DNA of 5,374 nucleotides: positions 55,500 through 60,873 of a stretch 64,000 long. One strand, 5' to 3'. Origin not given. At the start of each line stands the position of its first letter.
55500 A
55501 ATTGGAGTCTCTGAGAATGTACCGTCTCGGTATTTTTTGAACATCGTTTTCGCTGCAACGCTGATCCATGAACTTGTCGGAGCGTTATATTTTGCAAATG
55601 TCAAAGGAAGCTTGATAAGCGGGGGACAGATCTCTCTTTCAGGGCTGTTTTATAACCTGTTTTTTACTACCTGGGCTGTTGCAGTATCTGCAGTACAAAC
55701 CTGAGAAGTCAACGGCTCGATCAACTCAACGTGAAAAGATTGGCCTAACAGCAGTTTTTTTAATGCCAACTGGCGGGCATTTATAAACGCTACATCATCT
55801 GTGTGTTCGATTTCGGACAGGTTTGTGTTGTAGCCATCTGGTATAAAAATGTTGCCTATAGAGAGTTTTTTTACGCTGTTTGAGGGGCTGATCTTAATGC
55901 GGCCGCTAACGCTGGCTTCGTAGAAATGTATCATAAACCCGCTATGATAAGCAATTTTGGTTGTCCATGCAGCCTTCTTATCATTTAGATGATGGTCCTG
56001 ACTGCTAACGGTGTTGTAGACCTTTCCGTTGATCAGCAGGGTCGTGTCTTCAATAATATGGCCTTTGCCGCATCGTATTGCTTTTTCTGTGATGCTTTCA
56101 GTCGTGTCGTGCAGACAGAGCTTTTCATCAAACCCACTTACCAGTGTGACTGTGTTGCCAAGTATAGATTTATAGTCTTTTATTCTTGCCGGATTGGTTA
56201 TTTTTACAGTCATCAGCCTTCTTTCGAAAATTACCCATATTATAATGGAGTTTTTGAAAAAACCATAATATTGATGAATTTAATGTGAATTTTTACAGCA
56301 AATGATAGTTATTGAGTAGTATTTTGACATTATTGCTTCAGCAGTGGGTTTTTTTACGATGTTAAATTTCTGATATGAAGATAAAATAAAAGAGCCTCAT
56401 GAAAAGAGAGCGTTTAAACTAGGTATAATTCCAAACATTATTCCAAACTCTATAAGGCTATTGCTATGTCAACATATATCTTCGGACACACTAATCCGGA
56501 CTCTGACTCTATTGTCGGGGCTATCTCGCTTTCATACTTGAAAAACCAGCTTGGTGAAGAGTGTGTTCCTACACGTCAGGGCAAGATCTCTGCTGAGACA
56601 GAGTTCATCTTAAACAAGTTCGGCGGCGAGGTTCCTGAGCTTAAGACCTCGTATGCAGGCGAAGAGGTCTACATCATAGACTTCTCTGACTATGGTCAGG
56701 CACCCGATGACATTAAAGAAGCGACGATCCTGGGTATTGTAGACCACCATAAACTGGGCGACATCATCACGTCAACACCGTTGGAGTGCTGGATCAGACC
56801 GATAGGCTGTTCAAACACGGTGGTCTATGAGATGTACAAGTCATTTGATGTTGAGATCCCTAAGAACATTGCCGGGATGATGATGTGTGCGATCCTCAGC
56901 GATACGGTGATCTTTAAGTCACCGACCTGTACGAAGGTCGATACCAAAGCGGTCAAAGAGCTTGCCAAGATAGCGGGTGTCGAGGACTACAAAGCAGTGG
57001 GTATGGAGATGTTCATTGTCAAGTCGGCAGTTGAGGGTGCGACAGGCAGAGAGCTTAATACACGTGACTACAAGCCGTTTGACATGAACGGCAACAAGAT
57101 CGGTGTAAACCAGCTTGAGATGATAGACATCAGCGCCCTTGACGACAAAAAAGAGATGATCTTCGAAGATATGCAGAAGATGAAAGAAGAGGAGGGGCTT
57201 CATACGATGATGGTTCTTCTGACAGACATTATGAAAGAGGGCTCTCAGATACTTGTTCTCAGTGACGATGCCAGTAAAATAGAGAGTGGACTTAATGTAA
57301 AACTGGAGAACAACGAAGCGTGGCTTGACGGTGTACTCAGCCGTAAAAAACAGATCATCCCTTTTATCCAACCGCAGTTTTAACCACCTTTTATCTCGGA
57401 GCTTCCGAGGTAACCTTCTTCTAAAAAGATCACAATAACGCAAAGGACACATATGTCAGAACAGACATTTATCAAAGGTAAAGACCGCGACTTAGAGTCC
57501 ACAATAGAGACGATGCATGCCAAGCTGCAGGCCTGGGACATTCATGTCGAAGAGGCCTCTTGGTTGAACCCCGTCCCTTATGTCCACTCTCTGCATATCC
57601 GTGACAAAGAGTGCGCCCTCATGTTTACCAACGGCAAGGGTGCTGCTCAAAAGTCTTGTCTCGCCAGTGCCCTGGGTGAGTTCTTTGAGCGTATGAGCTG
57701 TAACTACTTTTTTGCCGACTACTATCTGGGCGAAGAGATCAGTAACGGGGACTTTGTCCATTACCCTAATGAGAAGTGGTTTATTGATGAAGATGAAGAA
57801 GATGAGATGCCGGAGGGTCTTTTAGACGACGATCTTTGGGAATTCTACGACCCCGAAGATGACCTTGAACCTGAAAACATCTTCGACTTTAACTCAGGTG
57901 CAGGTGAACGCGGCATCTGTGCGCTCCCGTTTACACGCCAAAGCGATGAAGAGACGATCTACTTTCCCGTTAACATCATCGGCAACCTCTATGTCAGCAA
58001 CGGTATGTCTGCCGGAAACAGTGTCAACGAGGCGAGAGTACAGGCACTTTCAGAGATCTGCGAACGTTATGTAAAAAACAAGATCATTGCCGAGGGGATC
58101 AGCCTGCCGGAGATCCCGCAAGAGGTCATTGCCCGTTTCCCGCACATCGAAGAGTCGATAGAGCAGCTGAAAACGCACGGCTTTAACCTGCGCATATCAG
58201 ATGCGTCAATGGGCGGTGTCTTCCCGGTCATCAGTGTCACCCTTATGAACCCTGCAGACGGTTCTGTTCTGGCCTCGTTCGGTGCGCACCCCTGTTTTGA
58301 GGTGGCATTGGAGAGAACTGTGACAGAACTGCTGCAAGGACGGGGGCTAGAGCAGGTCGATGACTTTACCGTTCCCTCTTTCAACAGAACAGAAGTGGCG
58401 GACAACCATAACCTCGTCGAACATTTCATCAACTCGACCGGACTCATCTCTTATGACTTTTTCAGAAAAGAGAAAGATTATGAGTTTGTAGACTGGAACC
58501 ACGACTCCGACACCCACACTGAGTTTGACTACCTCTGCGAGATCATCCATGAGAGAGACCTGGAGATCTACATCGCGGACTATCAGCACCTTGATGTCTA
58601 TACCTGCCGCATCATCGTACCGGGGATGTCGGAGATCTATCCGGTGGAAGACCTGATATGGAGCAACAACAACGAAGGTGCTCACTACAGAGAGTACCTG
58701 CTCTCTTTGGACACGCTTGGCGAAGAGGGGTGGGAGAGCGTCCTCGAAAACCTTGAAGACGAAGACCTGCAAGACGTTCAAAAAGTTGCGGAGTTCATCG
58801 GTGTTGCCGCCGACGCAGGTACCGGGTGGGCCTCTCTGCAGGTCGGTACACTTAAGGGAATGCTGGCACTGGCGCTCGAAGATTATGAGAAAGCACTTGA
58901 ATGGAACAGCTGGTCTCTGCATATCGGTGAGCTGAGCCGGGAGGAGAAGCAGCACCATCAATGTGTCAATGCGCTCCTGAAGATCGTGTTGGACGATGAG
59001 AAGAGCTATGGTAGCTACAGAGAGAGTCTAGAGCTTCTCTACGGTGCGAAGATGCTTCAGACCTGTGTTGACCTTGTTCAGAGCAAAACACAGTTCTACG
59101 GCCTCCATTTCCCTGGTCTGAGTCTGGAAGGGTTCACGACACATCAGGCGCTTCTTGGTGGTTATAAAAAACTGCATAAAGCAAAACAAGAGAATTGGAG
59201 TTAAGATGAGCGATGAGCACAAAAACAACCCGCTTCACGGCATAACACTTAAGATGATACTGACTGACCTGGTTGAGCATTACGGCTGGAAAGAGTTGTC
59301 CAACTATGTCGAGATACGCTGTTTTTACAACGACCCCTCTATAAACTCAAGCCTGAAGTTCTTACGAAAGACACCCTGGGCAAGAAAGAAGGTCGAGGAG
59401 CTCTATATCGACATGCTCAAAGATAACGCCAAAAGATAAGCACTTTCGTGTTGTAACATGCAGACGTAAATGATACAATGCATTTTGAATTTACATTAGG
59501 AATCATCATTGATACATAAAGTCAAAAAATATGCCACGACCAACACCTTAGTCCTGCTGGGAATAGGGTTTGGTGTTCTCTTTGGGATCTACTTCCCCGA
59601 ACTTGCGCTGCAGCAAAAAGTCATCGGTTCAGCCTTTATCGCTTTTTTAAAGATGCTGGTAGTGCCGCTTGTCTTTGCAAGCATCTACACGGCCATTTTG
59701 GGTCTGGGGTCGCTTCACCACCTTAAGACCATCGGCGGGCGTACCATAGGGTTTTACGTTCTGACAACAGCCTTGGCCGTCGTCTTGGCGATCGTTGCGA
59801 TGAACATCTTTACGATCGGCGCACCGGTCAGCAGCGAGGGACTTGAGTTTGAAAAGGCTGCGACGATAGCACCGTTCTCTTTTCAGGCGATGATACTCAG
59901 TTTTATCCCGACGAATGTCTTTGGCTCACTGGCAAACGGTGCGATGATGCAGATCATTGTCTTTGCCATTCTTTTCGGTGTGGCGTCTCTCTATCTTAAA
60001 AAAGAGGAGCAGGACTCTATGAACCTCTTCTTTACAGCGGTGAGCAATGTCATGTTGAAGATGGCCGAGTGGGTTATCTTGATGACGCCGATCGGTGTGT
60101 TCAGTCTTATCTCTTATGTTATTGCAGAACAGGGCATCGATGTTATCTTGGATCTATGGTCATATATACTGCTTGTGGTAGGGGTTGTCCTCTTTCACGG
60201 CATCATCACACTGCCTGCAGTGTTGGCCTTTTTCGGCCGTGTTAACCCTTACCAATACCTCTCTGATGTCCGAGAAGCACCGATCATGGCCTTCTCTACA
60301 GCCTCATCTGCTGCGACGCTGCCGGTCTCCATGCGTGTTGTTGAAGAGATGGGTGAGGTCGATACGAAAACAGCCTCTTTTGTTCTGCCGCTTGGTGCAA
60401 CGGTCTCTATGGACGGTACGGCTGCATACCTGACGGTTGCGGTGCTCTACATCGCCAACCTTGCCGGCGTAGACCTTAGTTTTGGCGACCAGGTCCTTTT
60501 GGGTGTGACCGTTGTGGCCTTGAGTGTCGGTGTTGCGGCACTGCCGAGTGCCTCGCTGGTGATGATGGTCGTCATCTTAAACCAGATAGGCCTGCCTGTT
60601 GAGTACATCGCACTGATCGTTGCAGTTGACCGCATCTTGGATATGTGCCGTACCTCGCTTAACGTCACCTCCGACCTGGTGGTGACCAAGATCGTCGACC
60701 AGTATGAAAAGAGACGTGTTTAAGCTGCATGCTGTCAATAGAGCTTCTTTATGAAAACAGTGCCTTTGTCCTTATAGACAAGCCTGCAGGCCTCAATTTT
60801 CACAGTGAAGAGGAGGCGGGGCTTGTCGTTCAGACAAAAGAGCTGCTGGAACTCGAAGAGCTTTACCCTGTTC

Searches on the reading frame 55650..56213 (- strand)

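Call 12: search_protein_families(library=ncbifam, proteins=[window:55650-56213:-])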
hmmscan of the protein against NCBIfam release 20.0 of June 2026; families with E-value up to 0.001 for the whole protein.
window:55650-56213:- (187 aa): 3 families
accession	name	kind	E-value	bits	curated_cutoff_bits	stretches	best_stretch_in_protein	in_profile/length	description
NF011398.0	PRK14823.1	equivalog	2e-05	24.5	272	0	75-154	107-184/191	non-canonical purine NTP diphosphatase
NF011396.0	PRK14821.1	equivalog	5.3e-05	22.8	203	1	76-154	100-176/185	XTP/dITP diphosphatase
NF011399.0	PRK14824.1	subfamily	6.8e-05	22.4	267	0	77-155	121-197/206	putative deoxyribonucleotide triphosphate pyrophosphatase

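Call 59: search_protein_families(library=pfam, proteins=[window:55650-56213:-], max_evalue=0.01)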
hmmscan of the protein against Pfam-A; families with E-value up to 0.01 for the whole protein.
window:55650-56213:- (187 aa): 1 family
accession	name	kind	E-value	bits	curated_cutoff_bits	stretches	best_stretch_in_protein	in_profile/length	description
PF01725.21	Ham1p_like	-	0.0089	16.4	22.5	0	75-155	106-184/186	Ham1 family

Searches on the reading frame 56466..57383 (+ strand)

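Call 12: search_protein_families(library=ncbifam, proteins=[window:56466-57383:+])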
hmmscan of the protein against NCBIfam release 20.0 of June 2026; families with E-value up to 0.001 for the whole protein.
window:56466-57383:+ (305 aa): 11 families
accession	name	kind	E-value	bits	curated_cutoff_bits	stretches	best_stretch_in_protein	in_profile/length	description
NF003877.0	PRK05427.1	equivalog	3.8e-125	417.4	283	1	2-305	3-306/308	manganese-dependent inorganic pyrophosphatase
NF011443.0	PRK14869.1-5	equivalog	5.9e-94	315.4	335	2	65-302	305-541/546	putative manganese-dependent inorganic diphosphatase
NF011440.0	PRK14869.1-2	equivalog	3.2e-89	300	746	2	63-301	297-533/541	putative manganese-dependent inorganic diphosphatase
NF011441.0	PRK14869.1-3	equivalog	1.3e-81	274.9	753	2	67-301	306-539/548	putative manganese-dependent inorganic diphosphatase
NF011449.0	PRK14869.2-5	equivalog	3.7e-70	237.2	411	2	68-301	209-441/451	putative manganese-dependent inorganic diphosphatase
NF011442.0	PRK14869.1-4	equivalog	5.5e-66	223.1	400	2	67-301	306-535/543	putative manganese-dependent inorganic diphosphatase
NF011447.0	PRK14869.2-3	equivalog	5.3e-60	203.5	522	2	66-301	303-536/540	putative manganese-dependent inorganic diphosphatase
NF011444.0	PRK14869.1-6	equivalog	1.8e-58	198.5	1105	2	66-301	305-540/547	putative manganese-dependent inorganic diphosphatase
NF011445.0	PRK14869.2-1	equivalog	1.5e-56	192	483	2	69-301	310-541/548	putative manganese-dependent inorganic diphosphatase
NF011448.0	PRK14869.2-4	equivalog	6e-47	160.2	562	2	67-301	322-556/563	putative manganese-dependent inorganic diphosphatase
NF011446.0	PRK14869.2-2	equivalog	2e-40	138.8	601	2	68-302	321-554/576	putative manganese-dependent inorganic diphosphatase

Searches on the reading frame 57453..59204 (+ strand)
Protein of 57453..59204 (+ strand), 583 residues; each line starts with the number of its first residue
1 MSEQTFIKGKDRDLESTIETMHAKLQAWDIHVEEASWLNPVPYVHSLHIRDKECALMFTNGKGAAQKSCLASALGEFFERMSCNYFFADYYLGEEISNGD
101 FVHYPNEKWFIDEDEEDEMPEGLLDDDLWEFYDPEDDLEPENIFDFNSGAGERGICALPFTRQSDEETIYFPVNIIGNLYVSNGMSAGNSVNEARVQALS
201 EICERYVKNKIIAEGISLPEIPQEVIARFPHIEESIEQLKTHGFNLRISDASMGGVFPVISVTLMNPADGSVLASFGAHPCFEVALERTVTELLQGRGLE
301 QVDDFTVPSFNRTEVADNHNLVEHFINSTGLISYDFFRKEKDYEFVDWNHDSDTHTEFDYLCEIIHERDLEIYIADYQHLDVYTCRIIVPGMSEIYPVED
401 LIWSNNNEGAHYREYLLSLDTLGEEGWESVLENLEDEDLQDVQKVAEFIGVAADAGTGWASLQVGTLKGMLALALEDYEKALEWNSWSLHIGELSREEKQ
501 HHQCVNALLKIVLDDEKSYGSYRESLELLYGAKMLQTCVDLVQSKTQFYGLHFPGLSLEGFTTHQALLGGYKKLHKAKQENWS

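Call 59: search_protein_families(library=pfam, proteins=[window:57453-59204:+], max_evalue=0.01)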
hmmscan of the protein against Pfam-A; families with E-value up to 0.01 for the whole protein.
window:57453-59204:+ (583 aa): 2 families
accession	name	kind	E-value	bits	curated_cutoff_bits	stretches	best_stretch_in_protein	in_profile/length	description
PF02624.21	YcaO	-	4.6e-68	230.4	25.7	1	60-393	1-325/325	YcaO cyclodehydratase, ATP-ad Mg2+-binding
PF18381.7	YcaO_C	-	8.1e-51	172.8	26.1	1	409-579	1-171/172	YcaO cyclodehydratase C-terminal domain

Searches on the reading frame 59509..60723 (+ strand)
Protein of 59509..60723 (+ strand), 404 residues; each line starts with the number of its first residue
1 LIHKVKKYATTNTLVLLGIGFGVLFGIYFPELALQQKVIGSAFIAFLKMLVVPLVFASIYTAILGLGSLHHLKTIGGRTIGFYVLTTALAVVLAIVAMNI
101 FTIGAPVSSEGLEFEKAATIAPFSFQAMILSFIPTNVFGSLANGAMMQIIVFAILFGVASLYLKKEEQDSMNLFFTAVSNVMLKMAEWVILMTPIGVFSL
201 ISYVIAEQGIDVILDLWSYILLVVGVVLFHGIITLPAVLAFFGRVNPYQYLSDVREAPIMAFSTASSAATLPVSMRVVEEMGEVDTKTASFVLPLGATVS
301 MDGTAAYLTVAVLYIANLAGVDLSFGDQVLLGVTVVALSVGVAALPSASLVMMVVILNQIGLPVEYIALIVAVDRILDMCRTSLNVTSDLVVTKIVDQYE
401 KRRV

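Call 59: search_protein_families(library=pfam, proteins=[window:59509-60723:+], max_evalue=0.01)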
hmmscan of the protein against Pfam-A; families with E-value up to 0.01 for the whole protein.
window:59509-60723:+ (404 aa): 1 family
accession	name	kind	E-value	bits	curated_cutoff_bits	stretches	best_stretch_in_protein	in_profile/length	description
PF00375.23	SDF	-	4.5e-115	385.2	27.9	1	14-398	4-386/387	Sodium:dicarboxylate symporter family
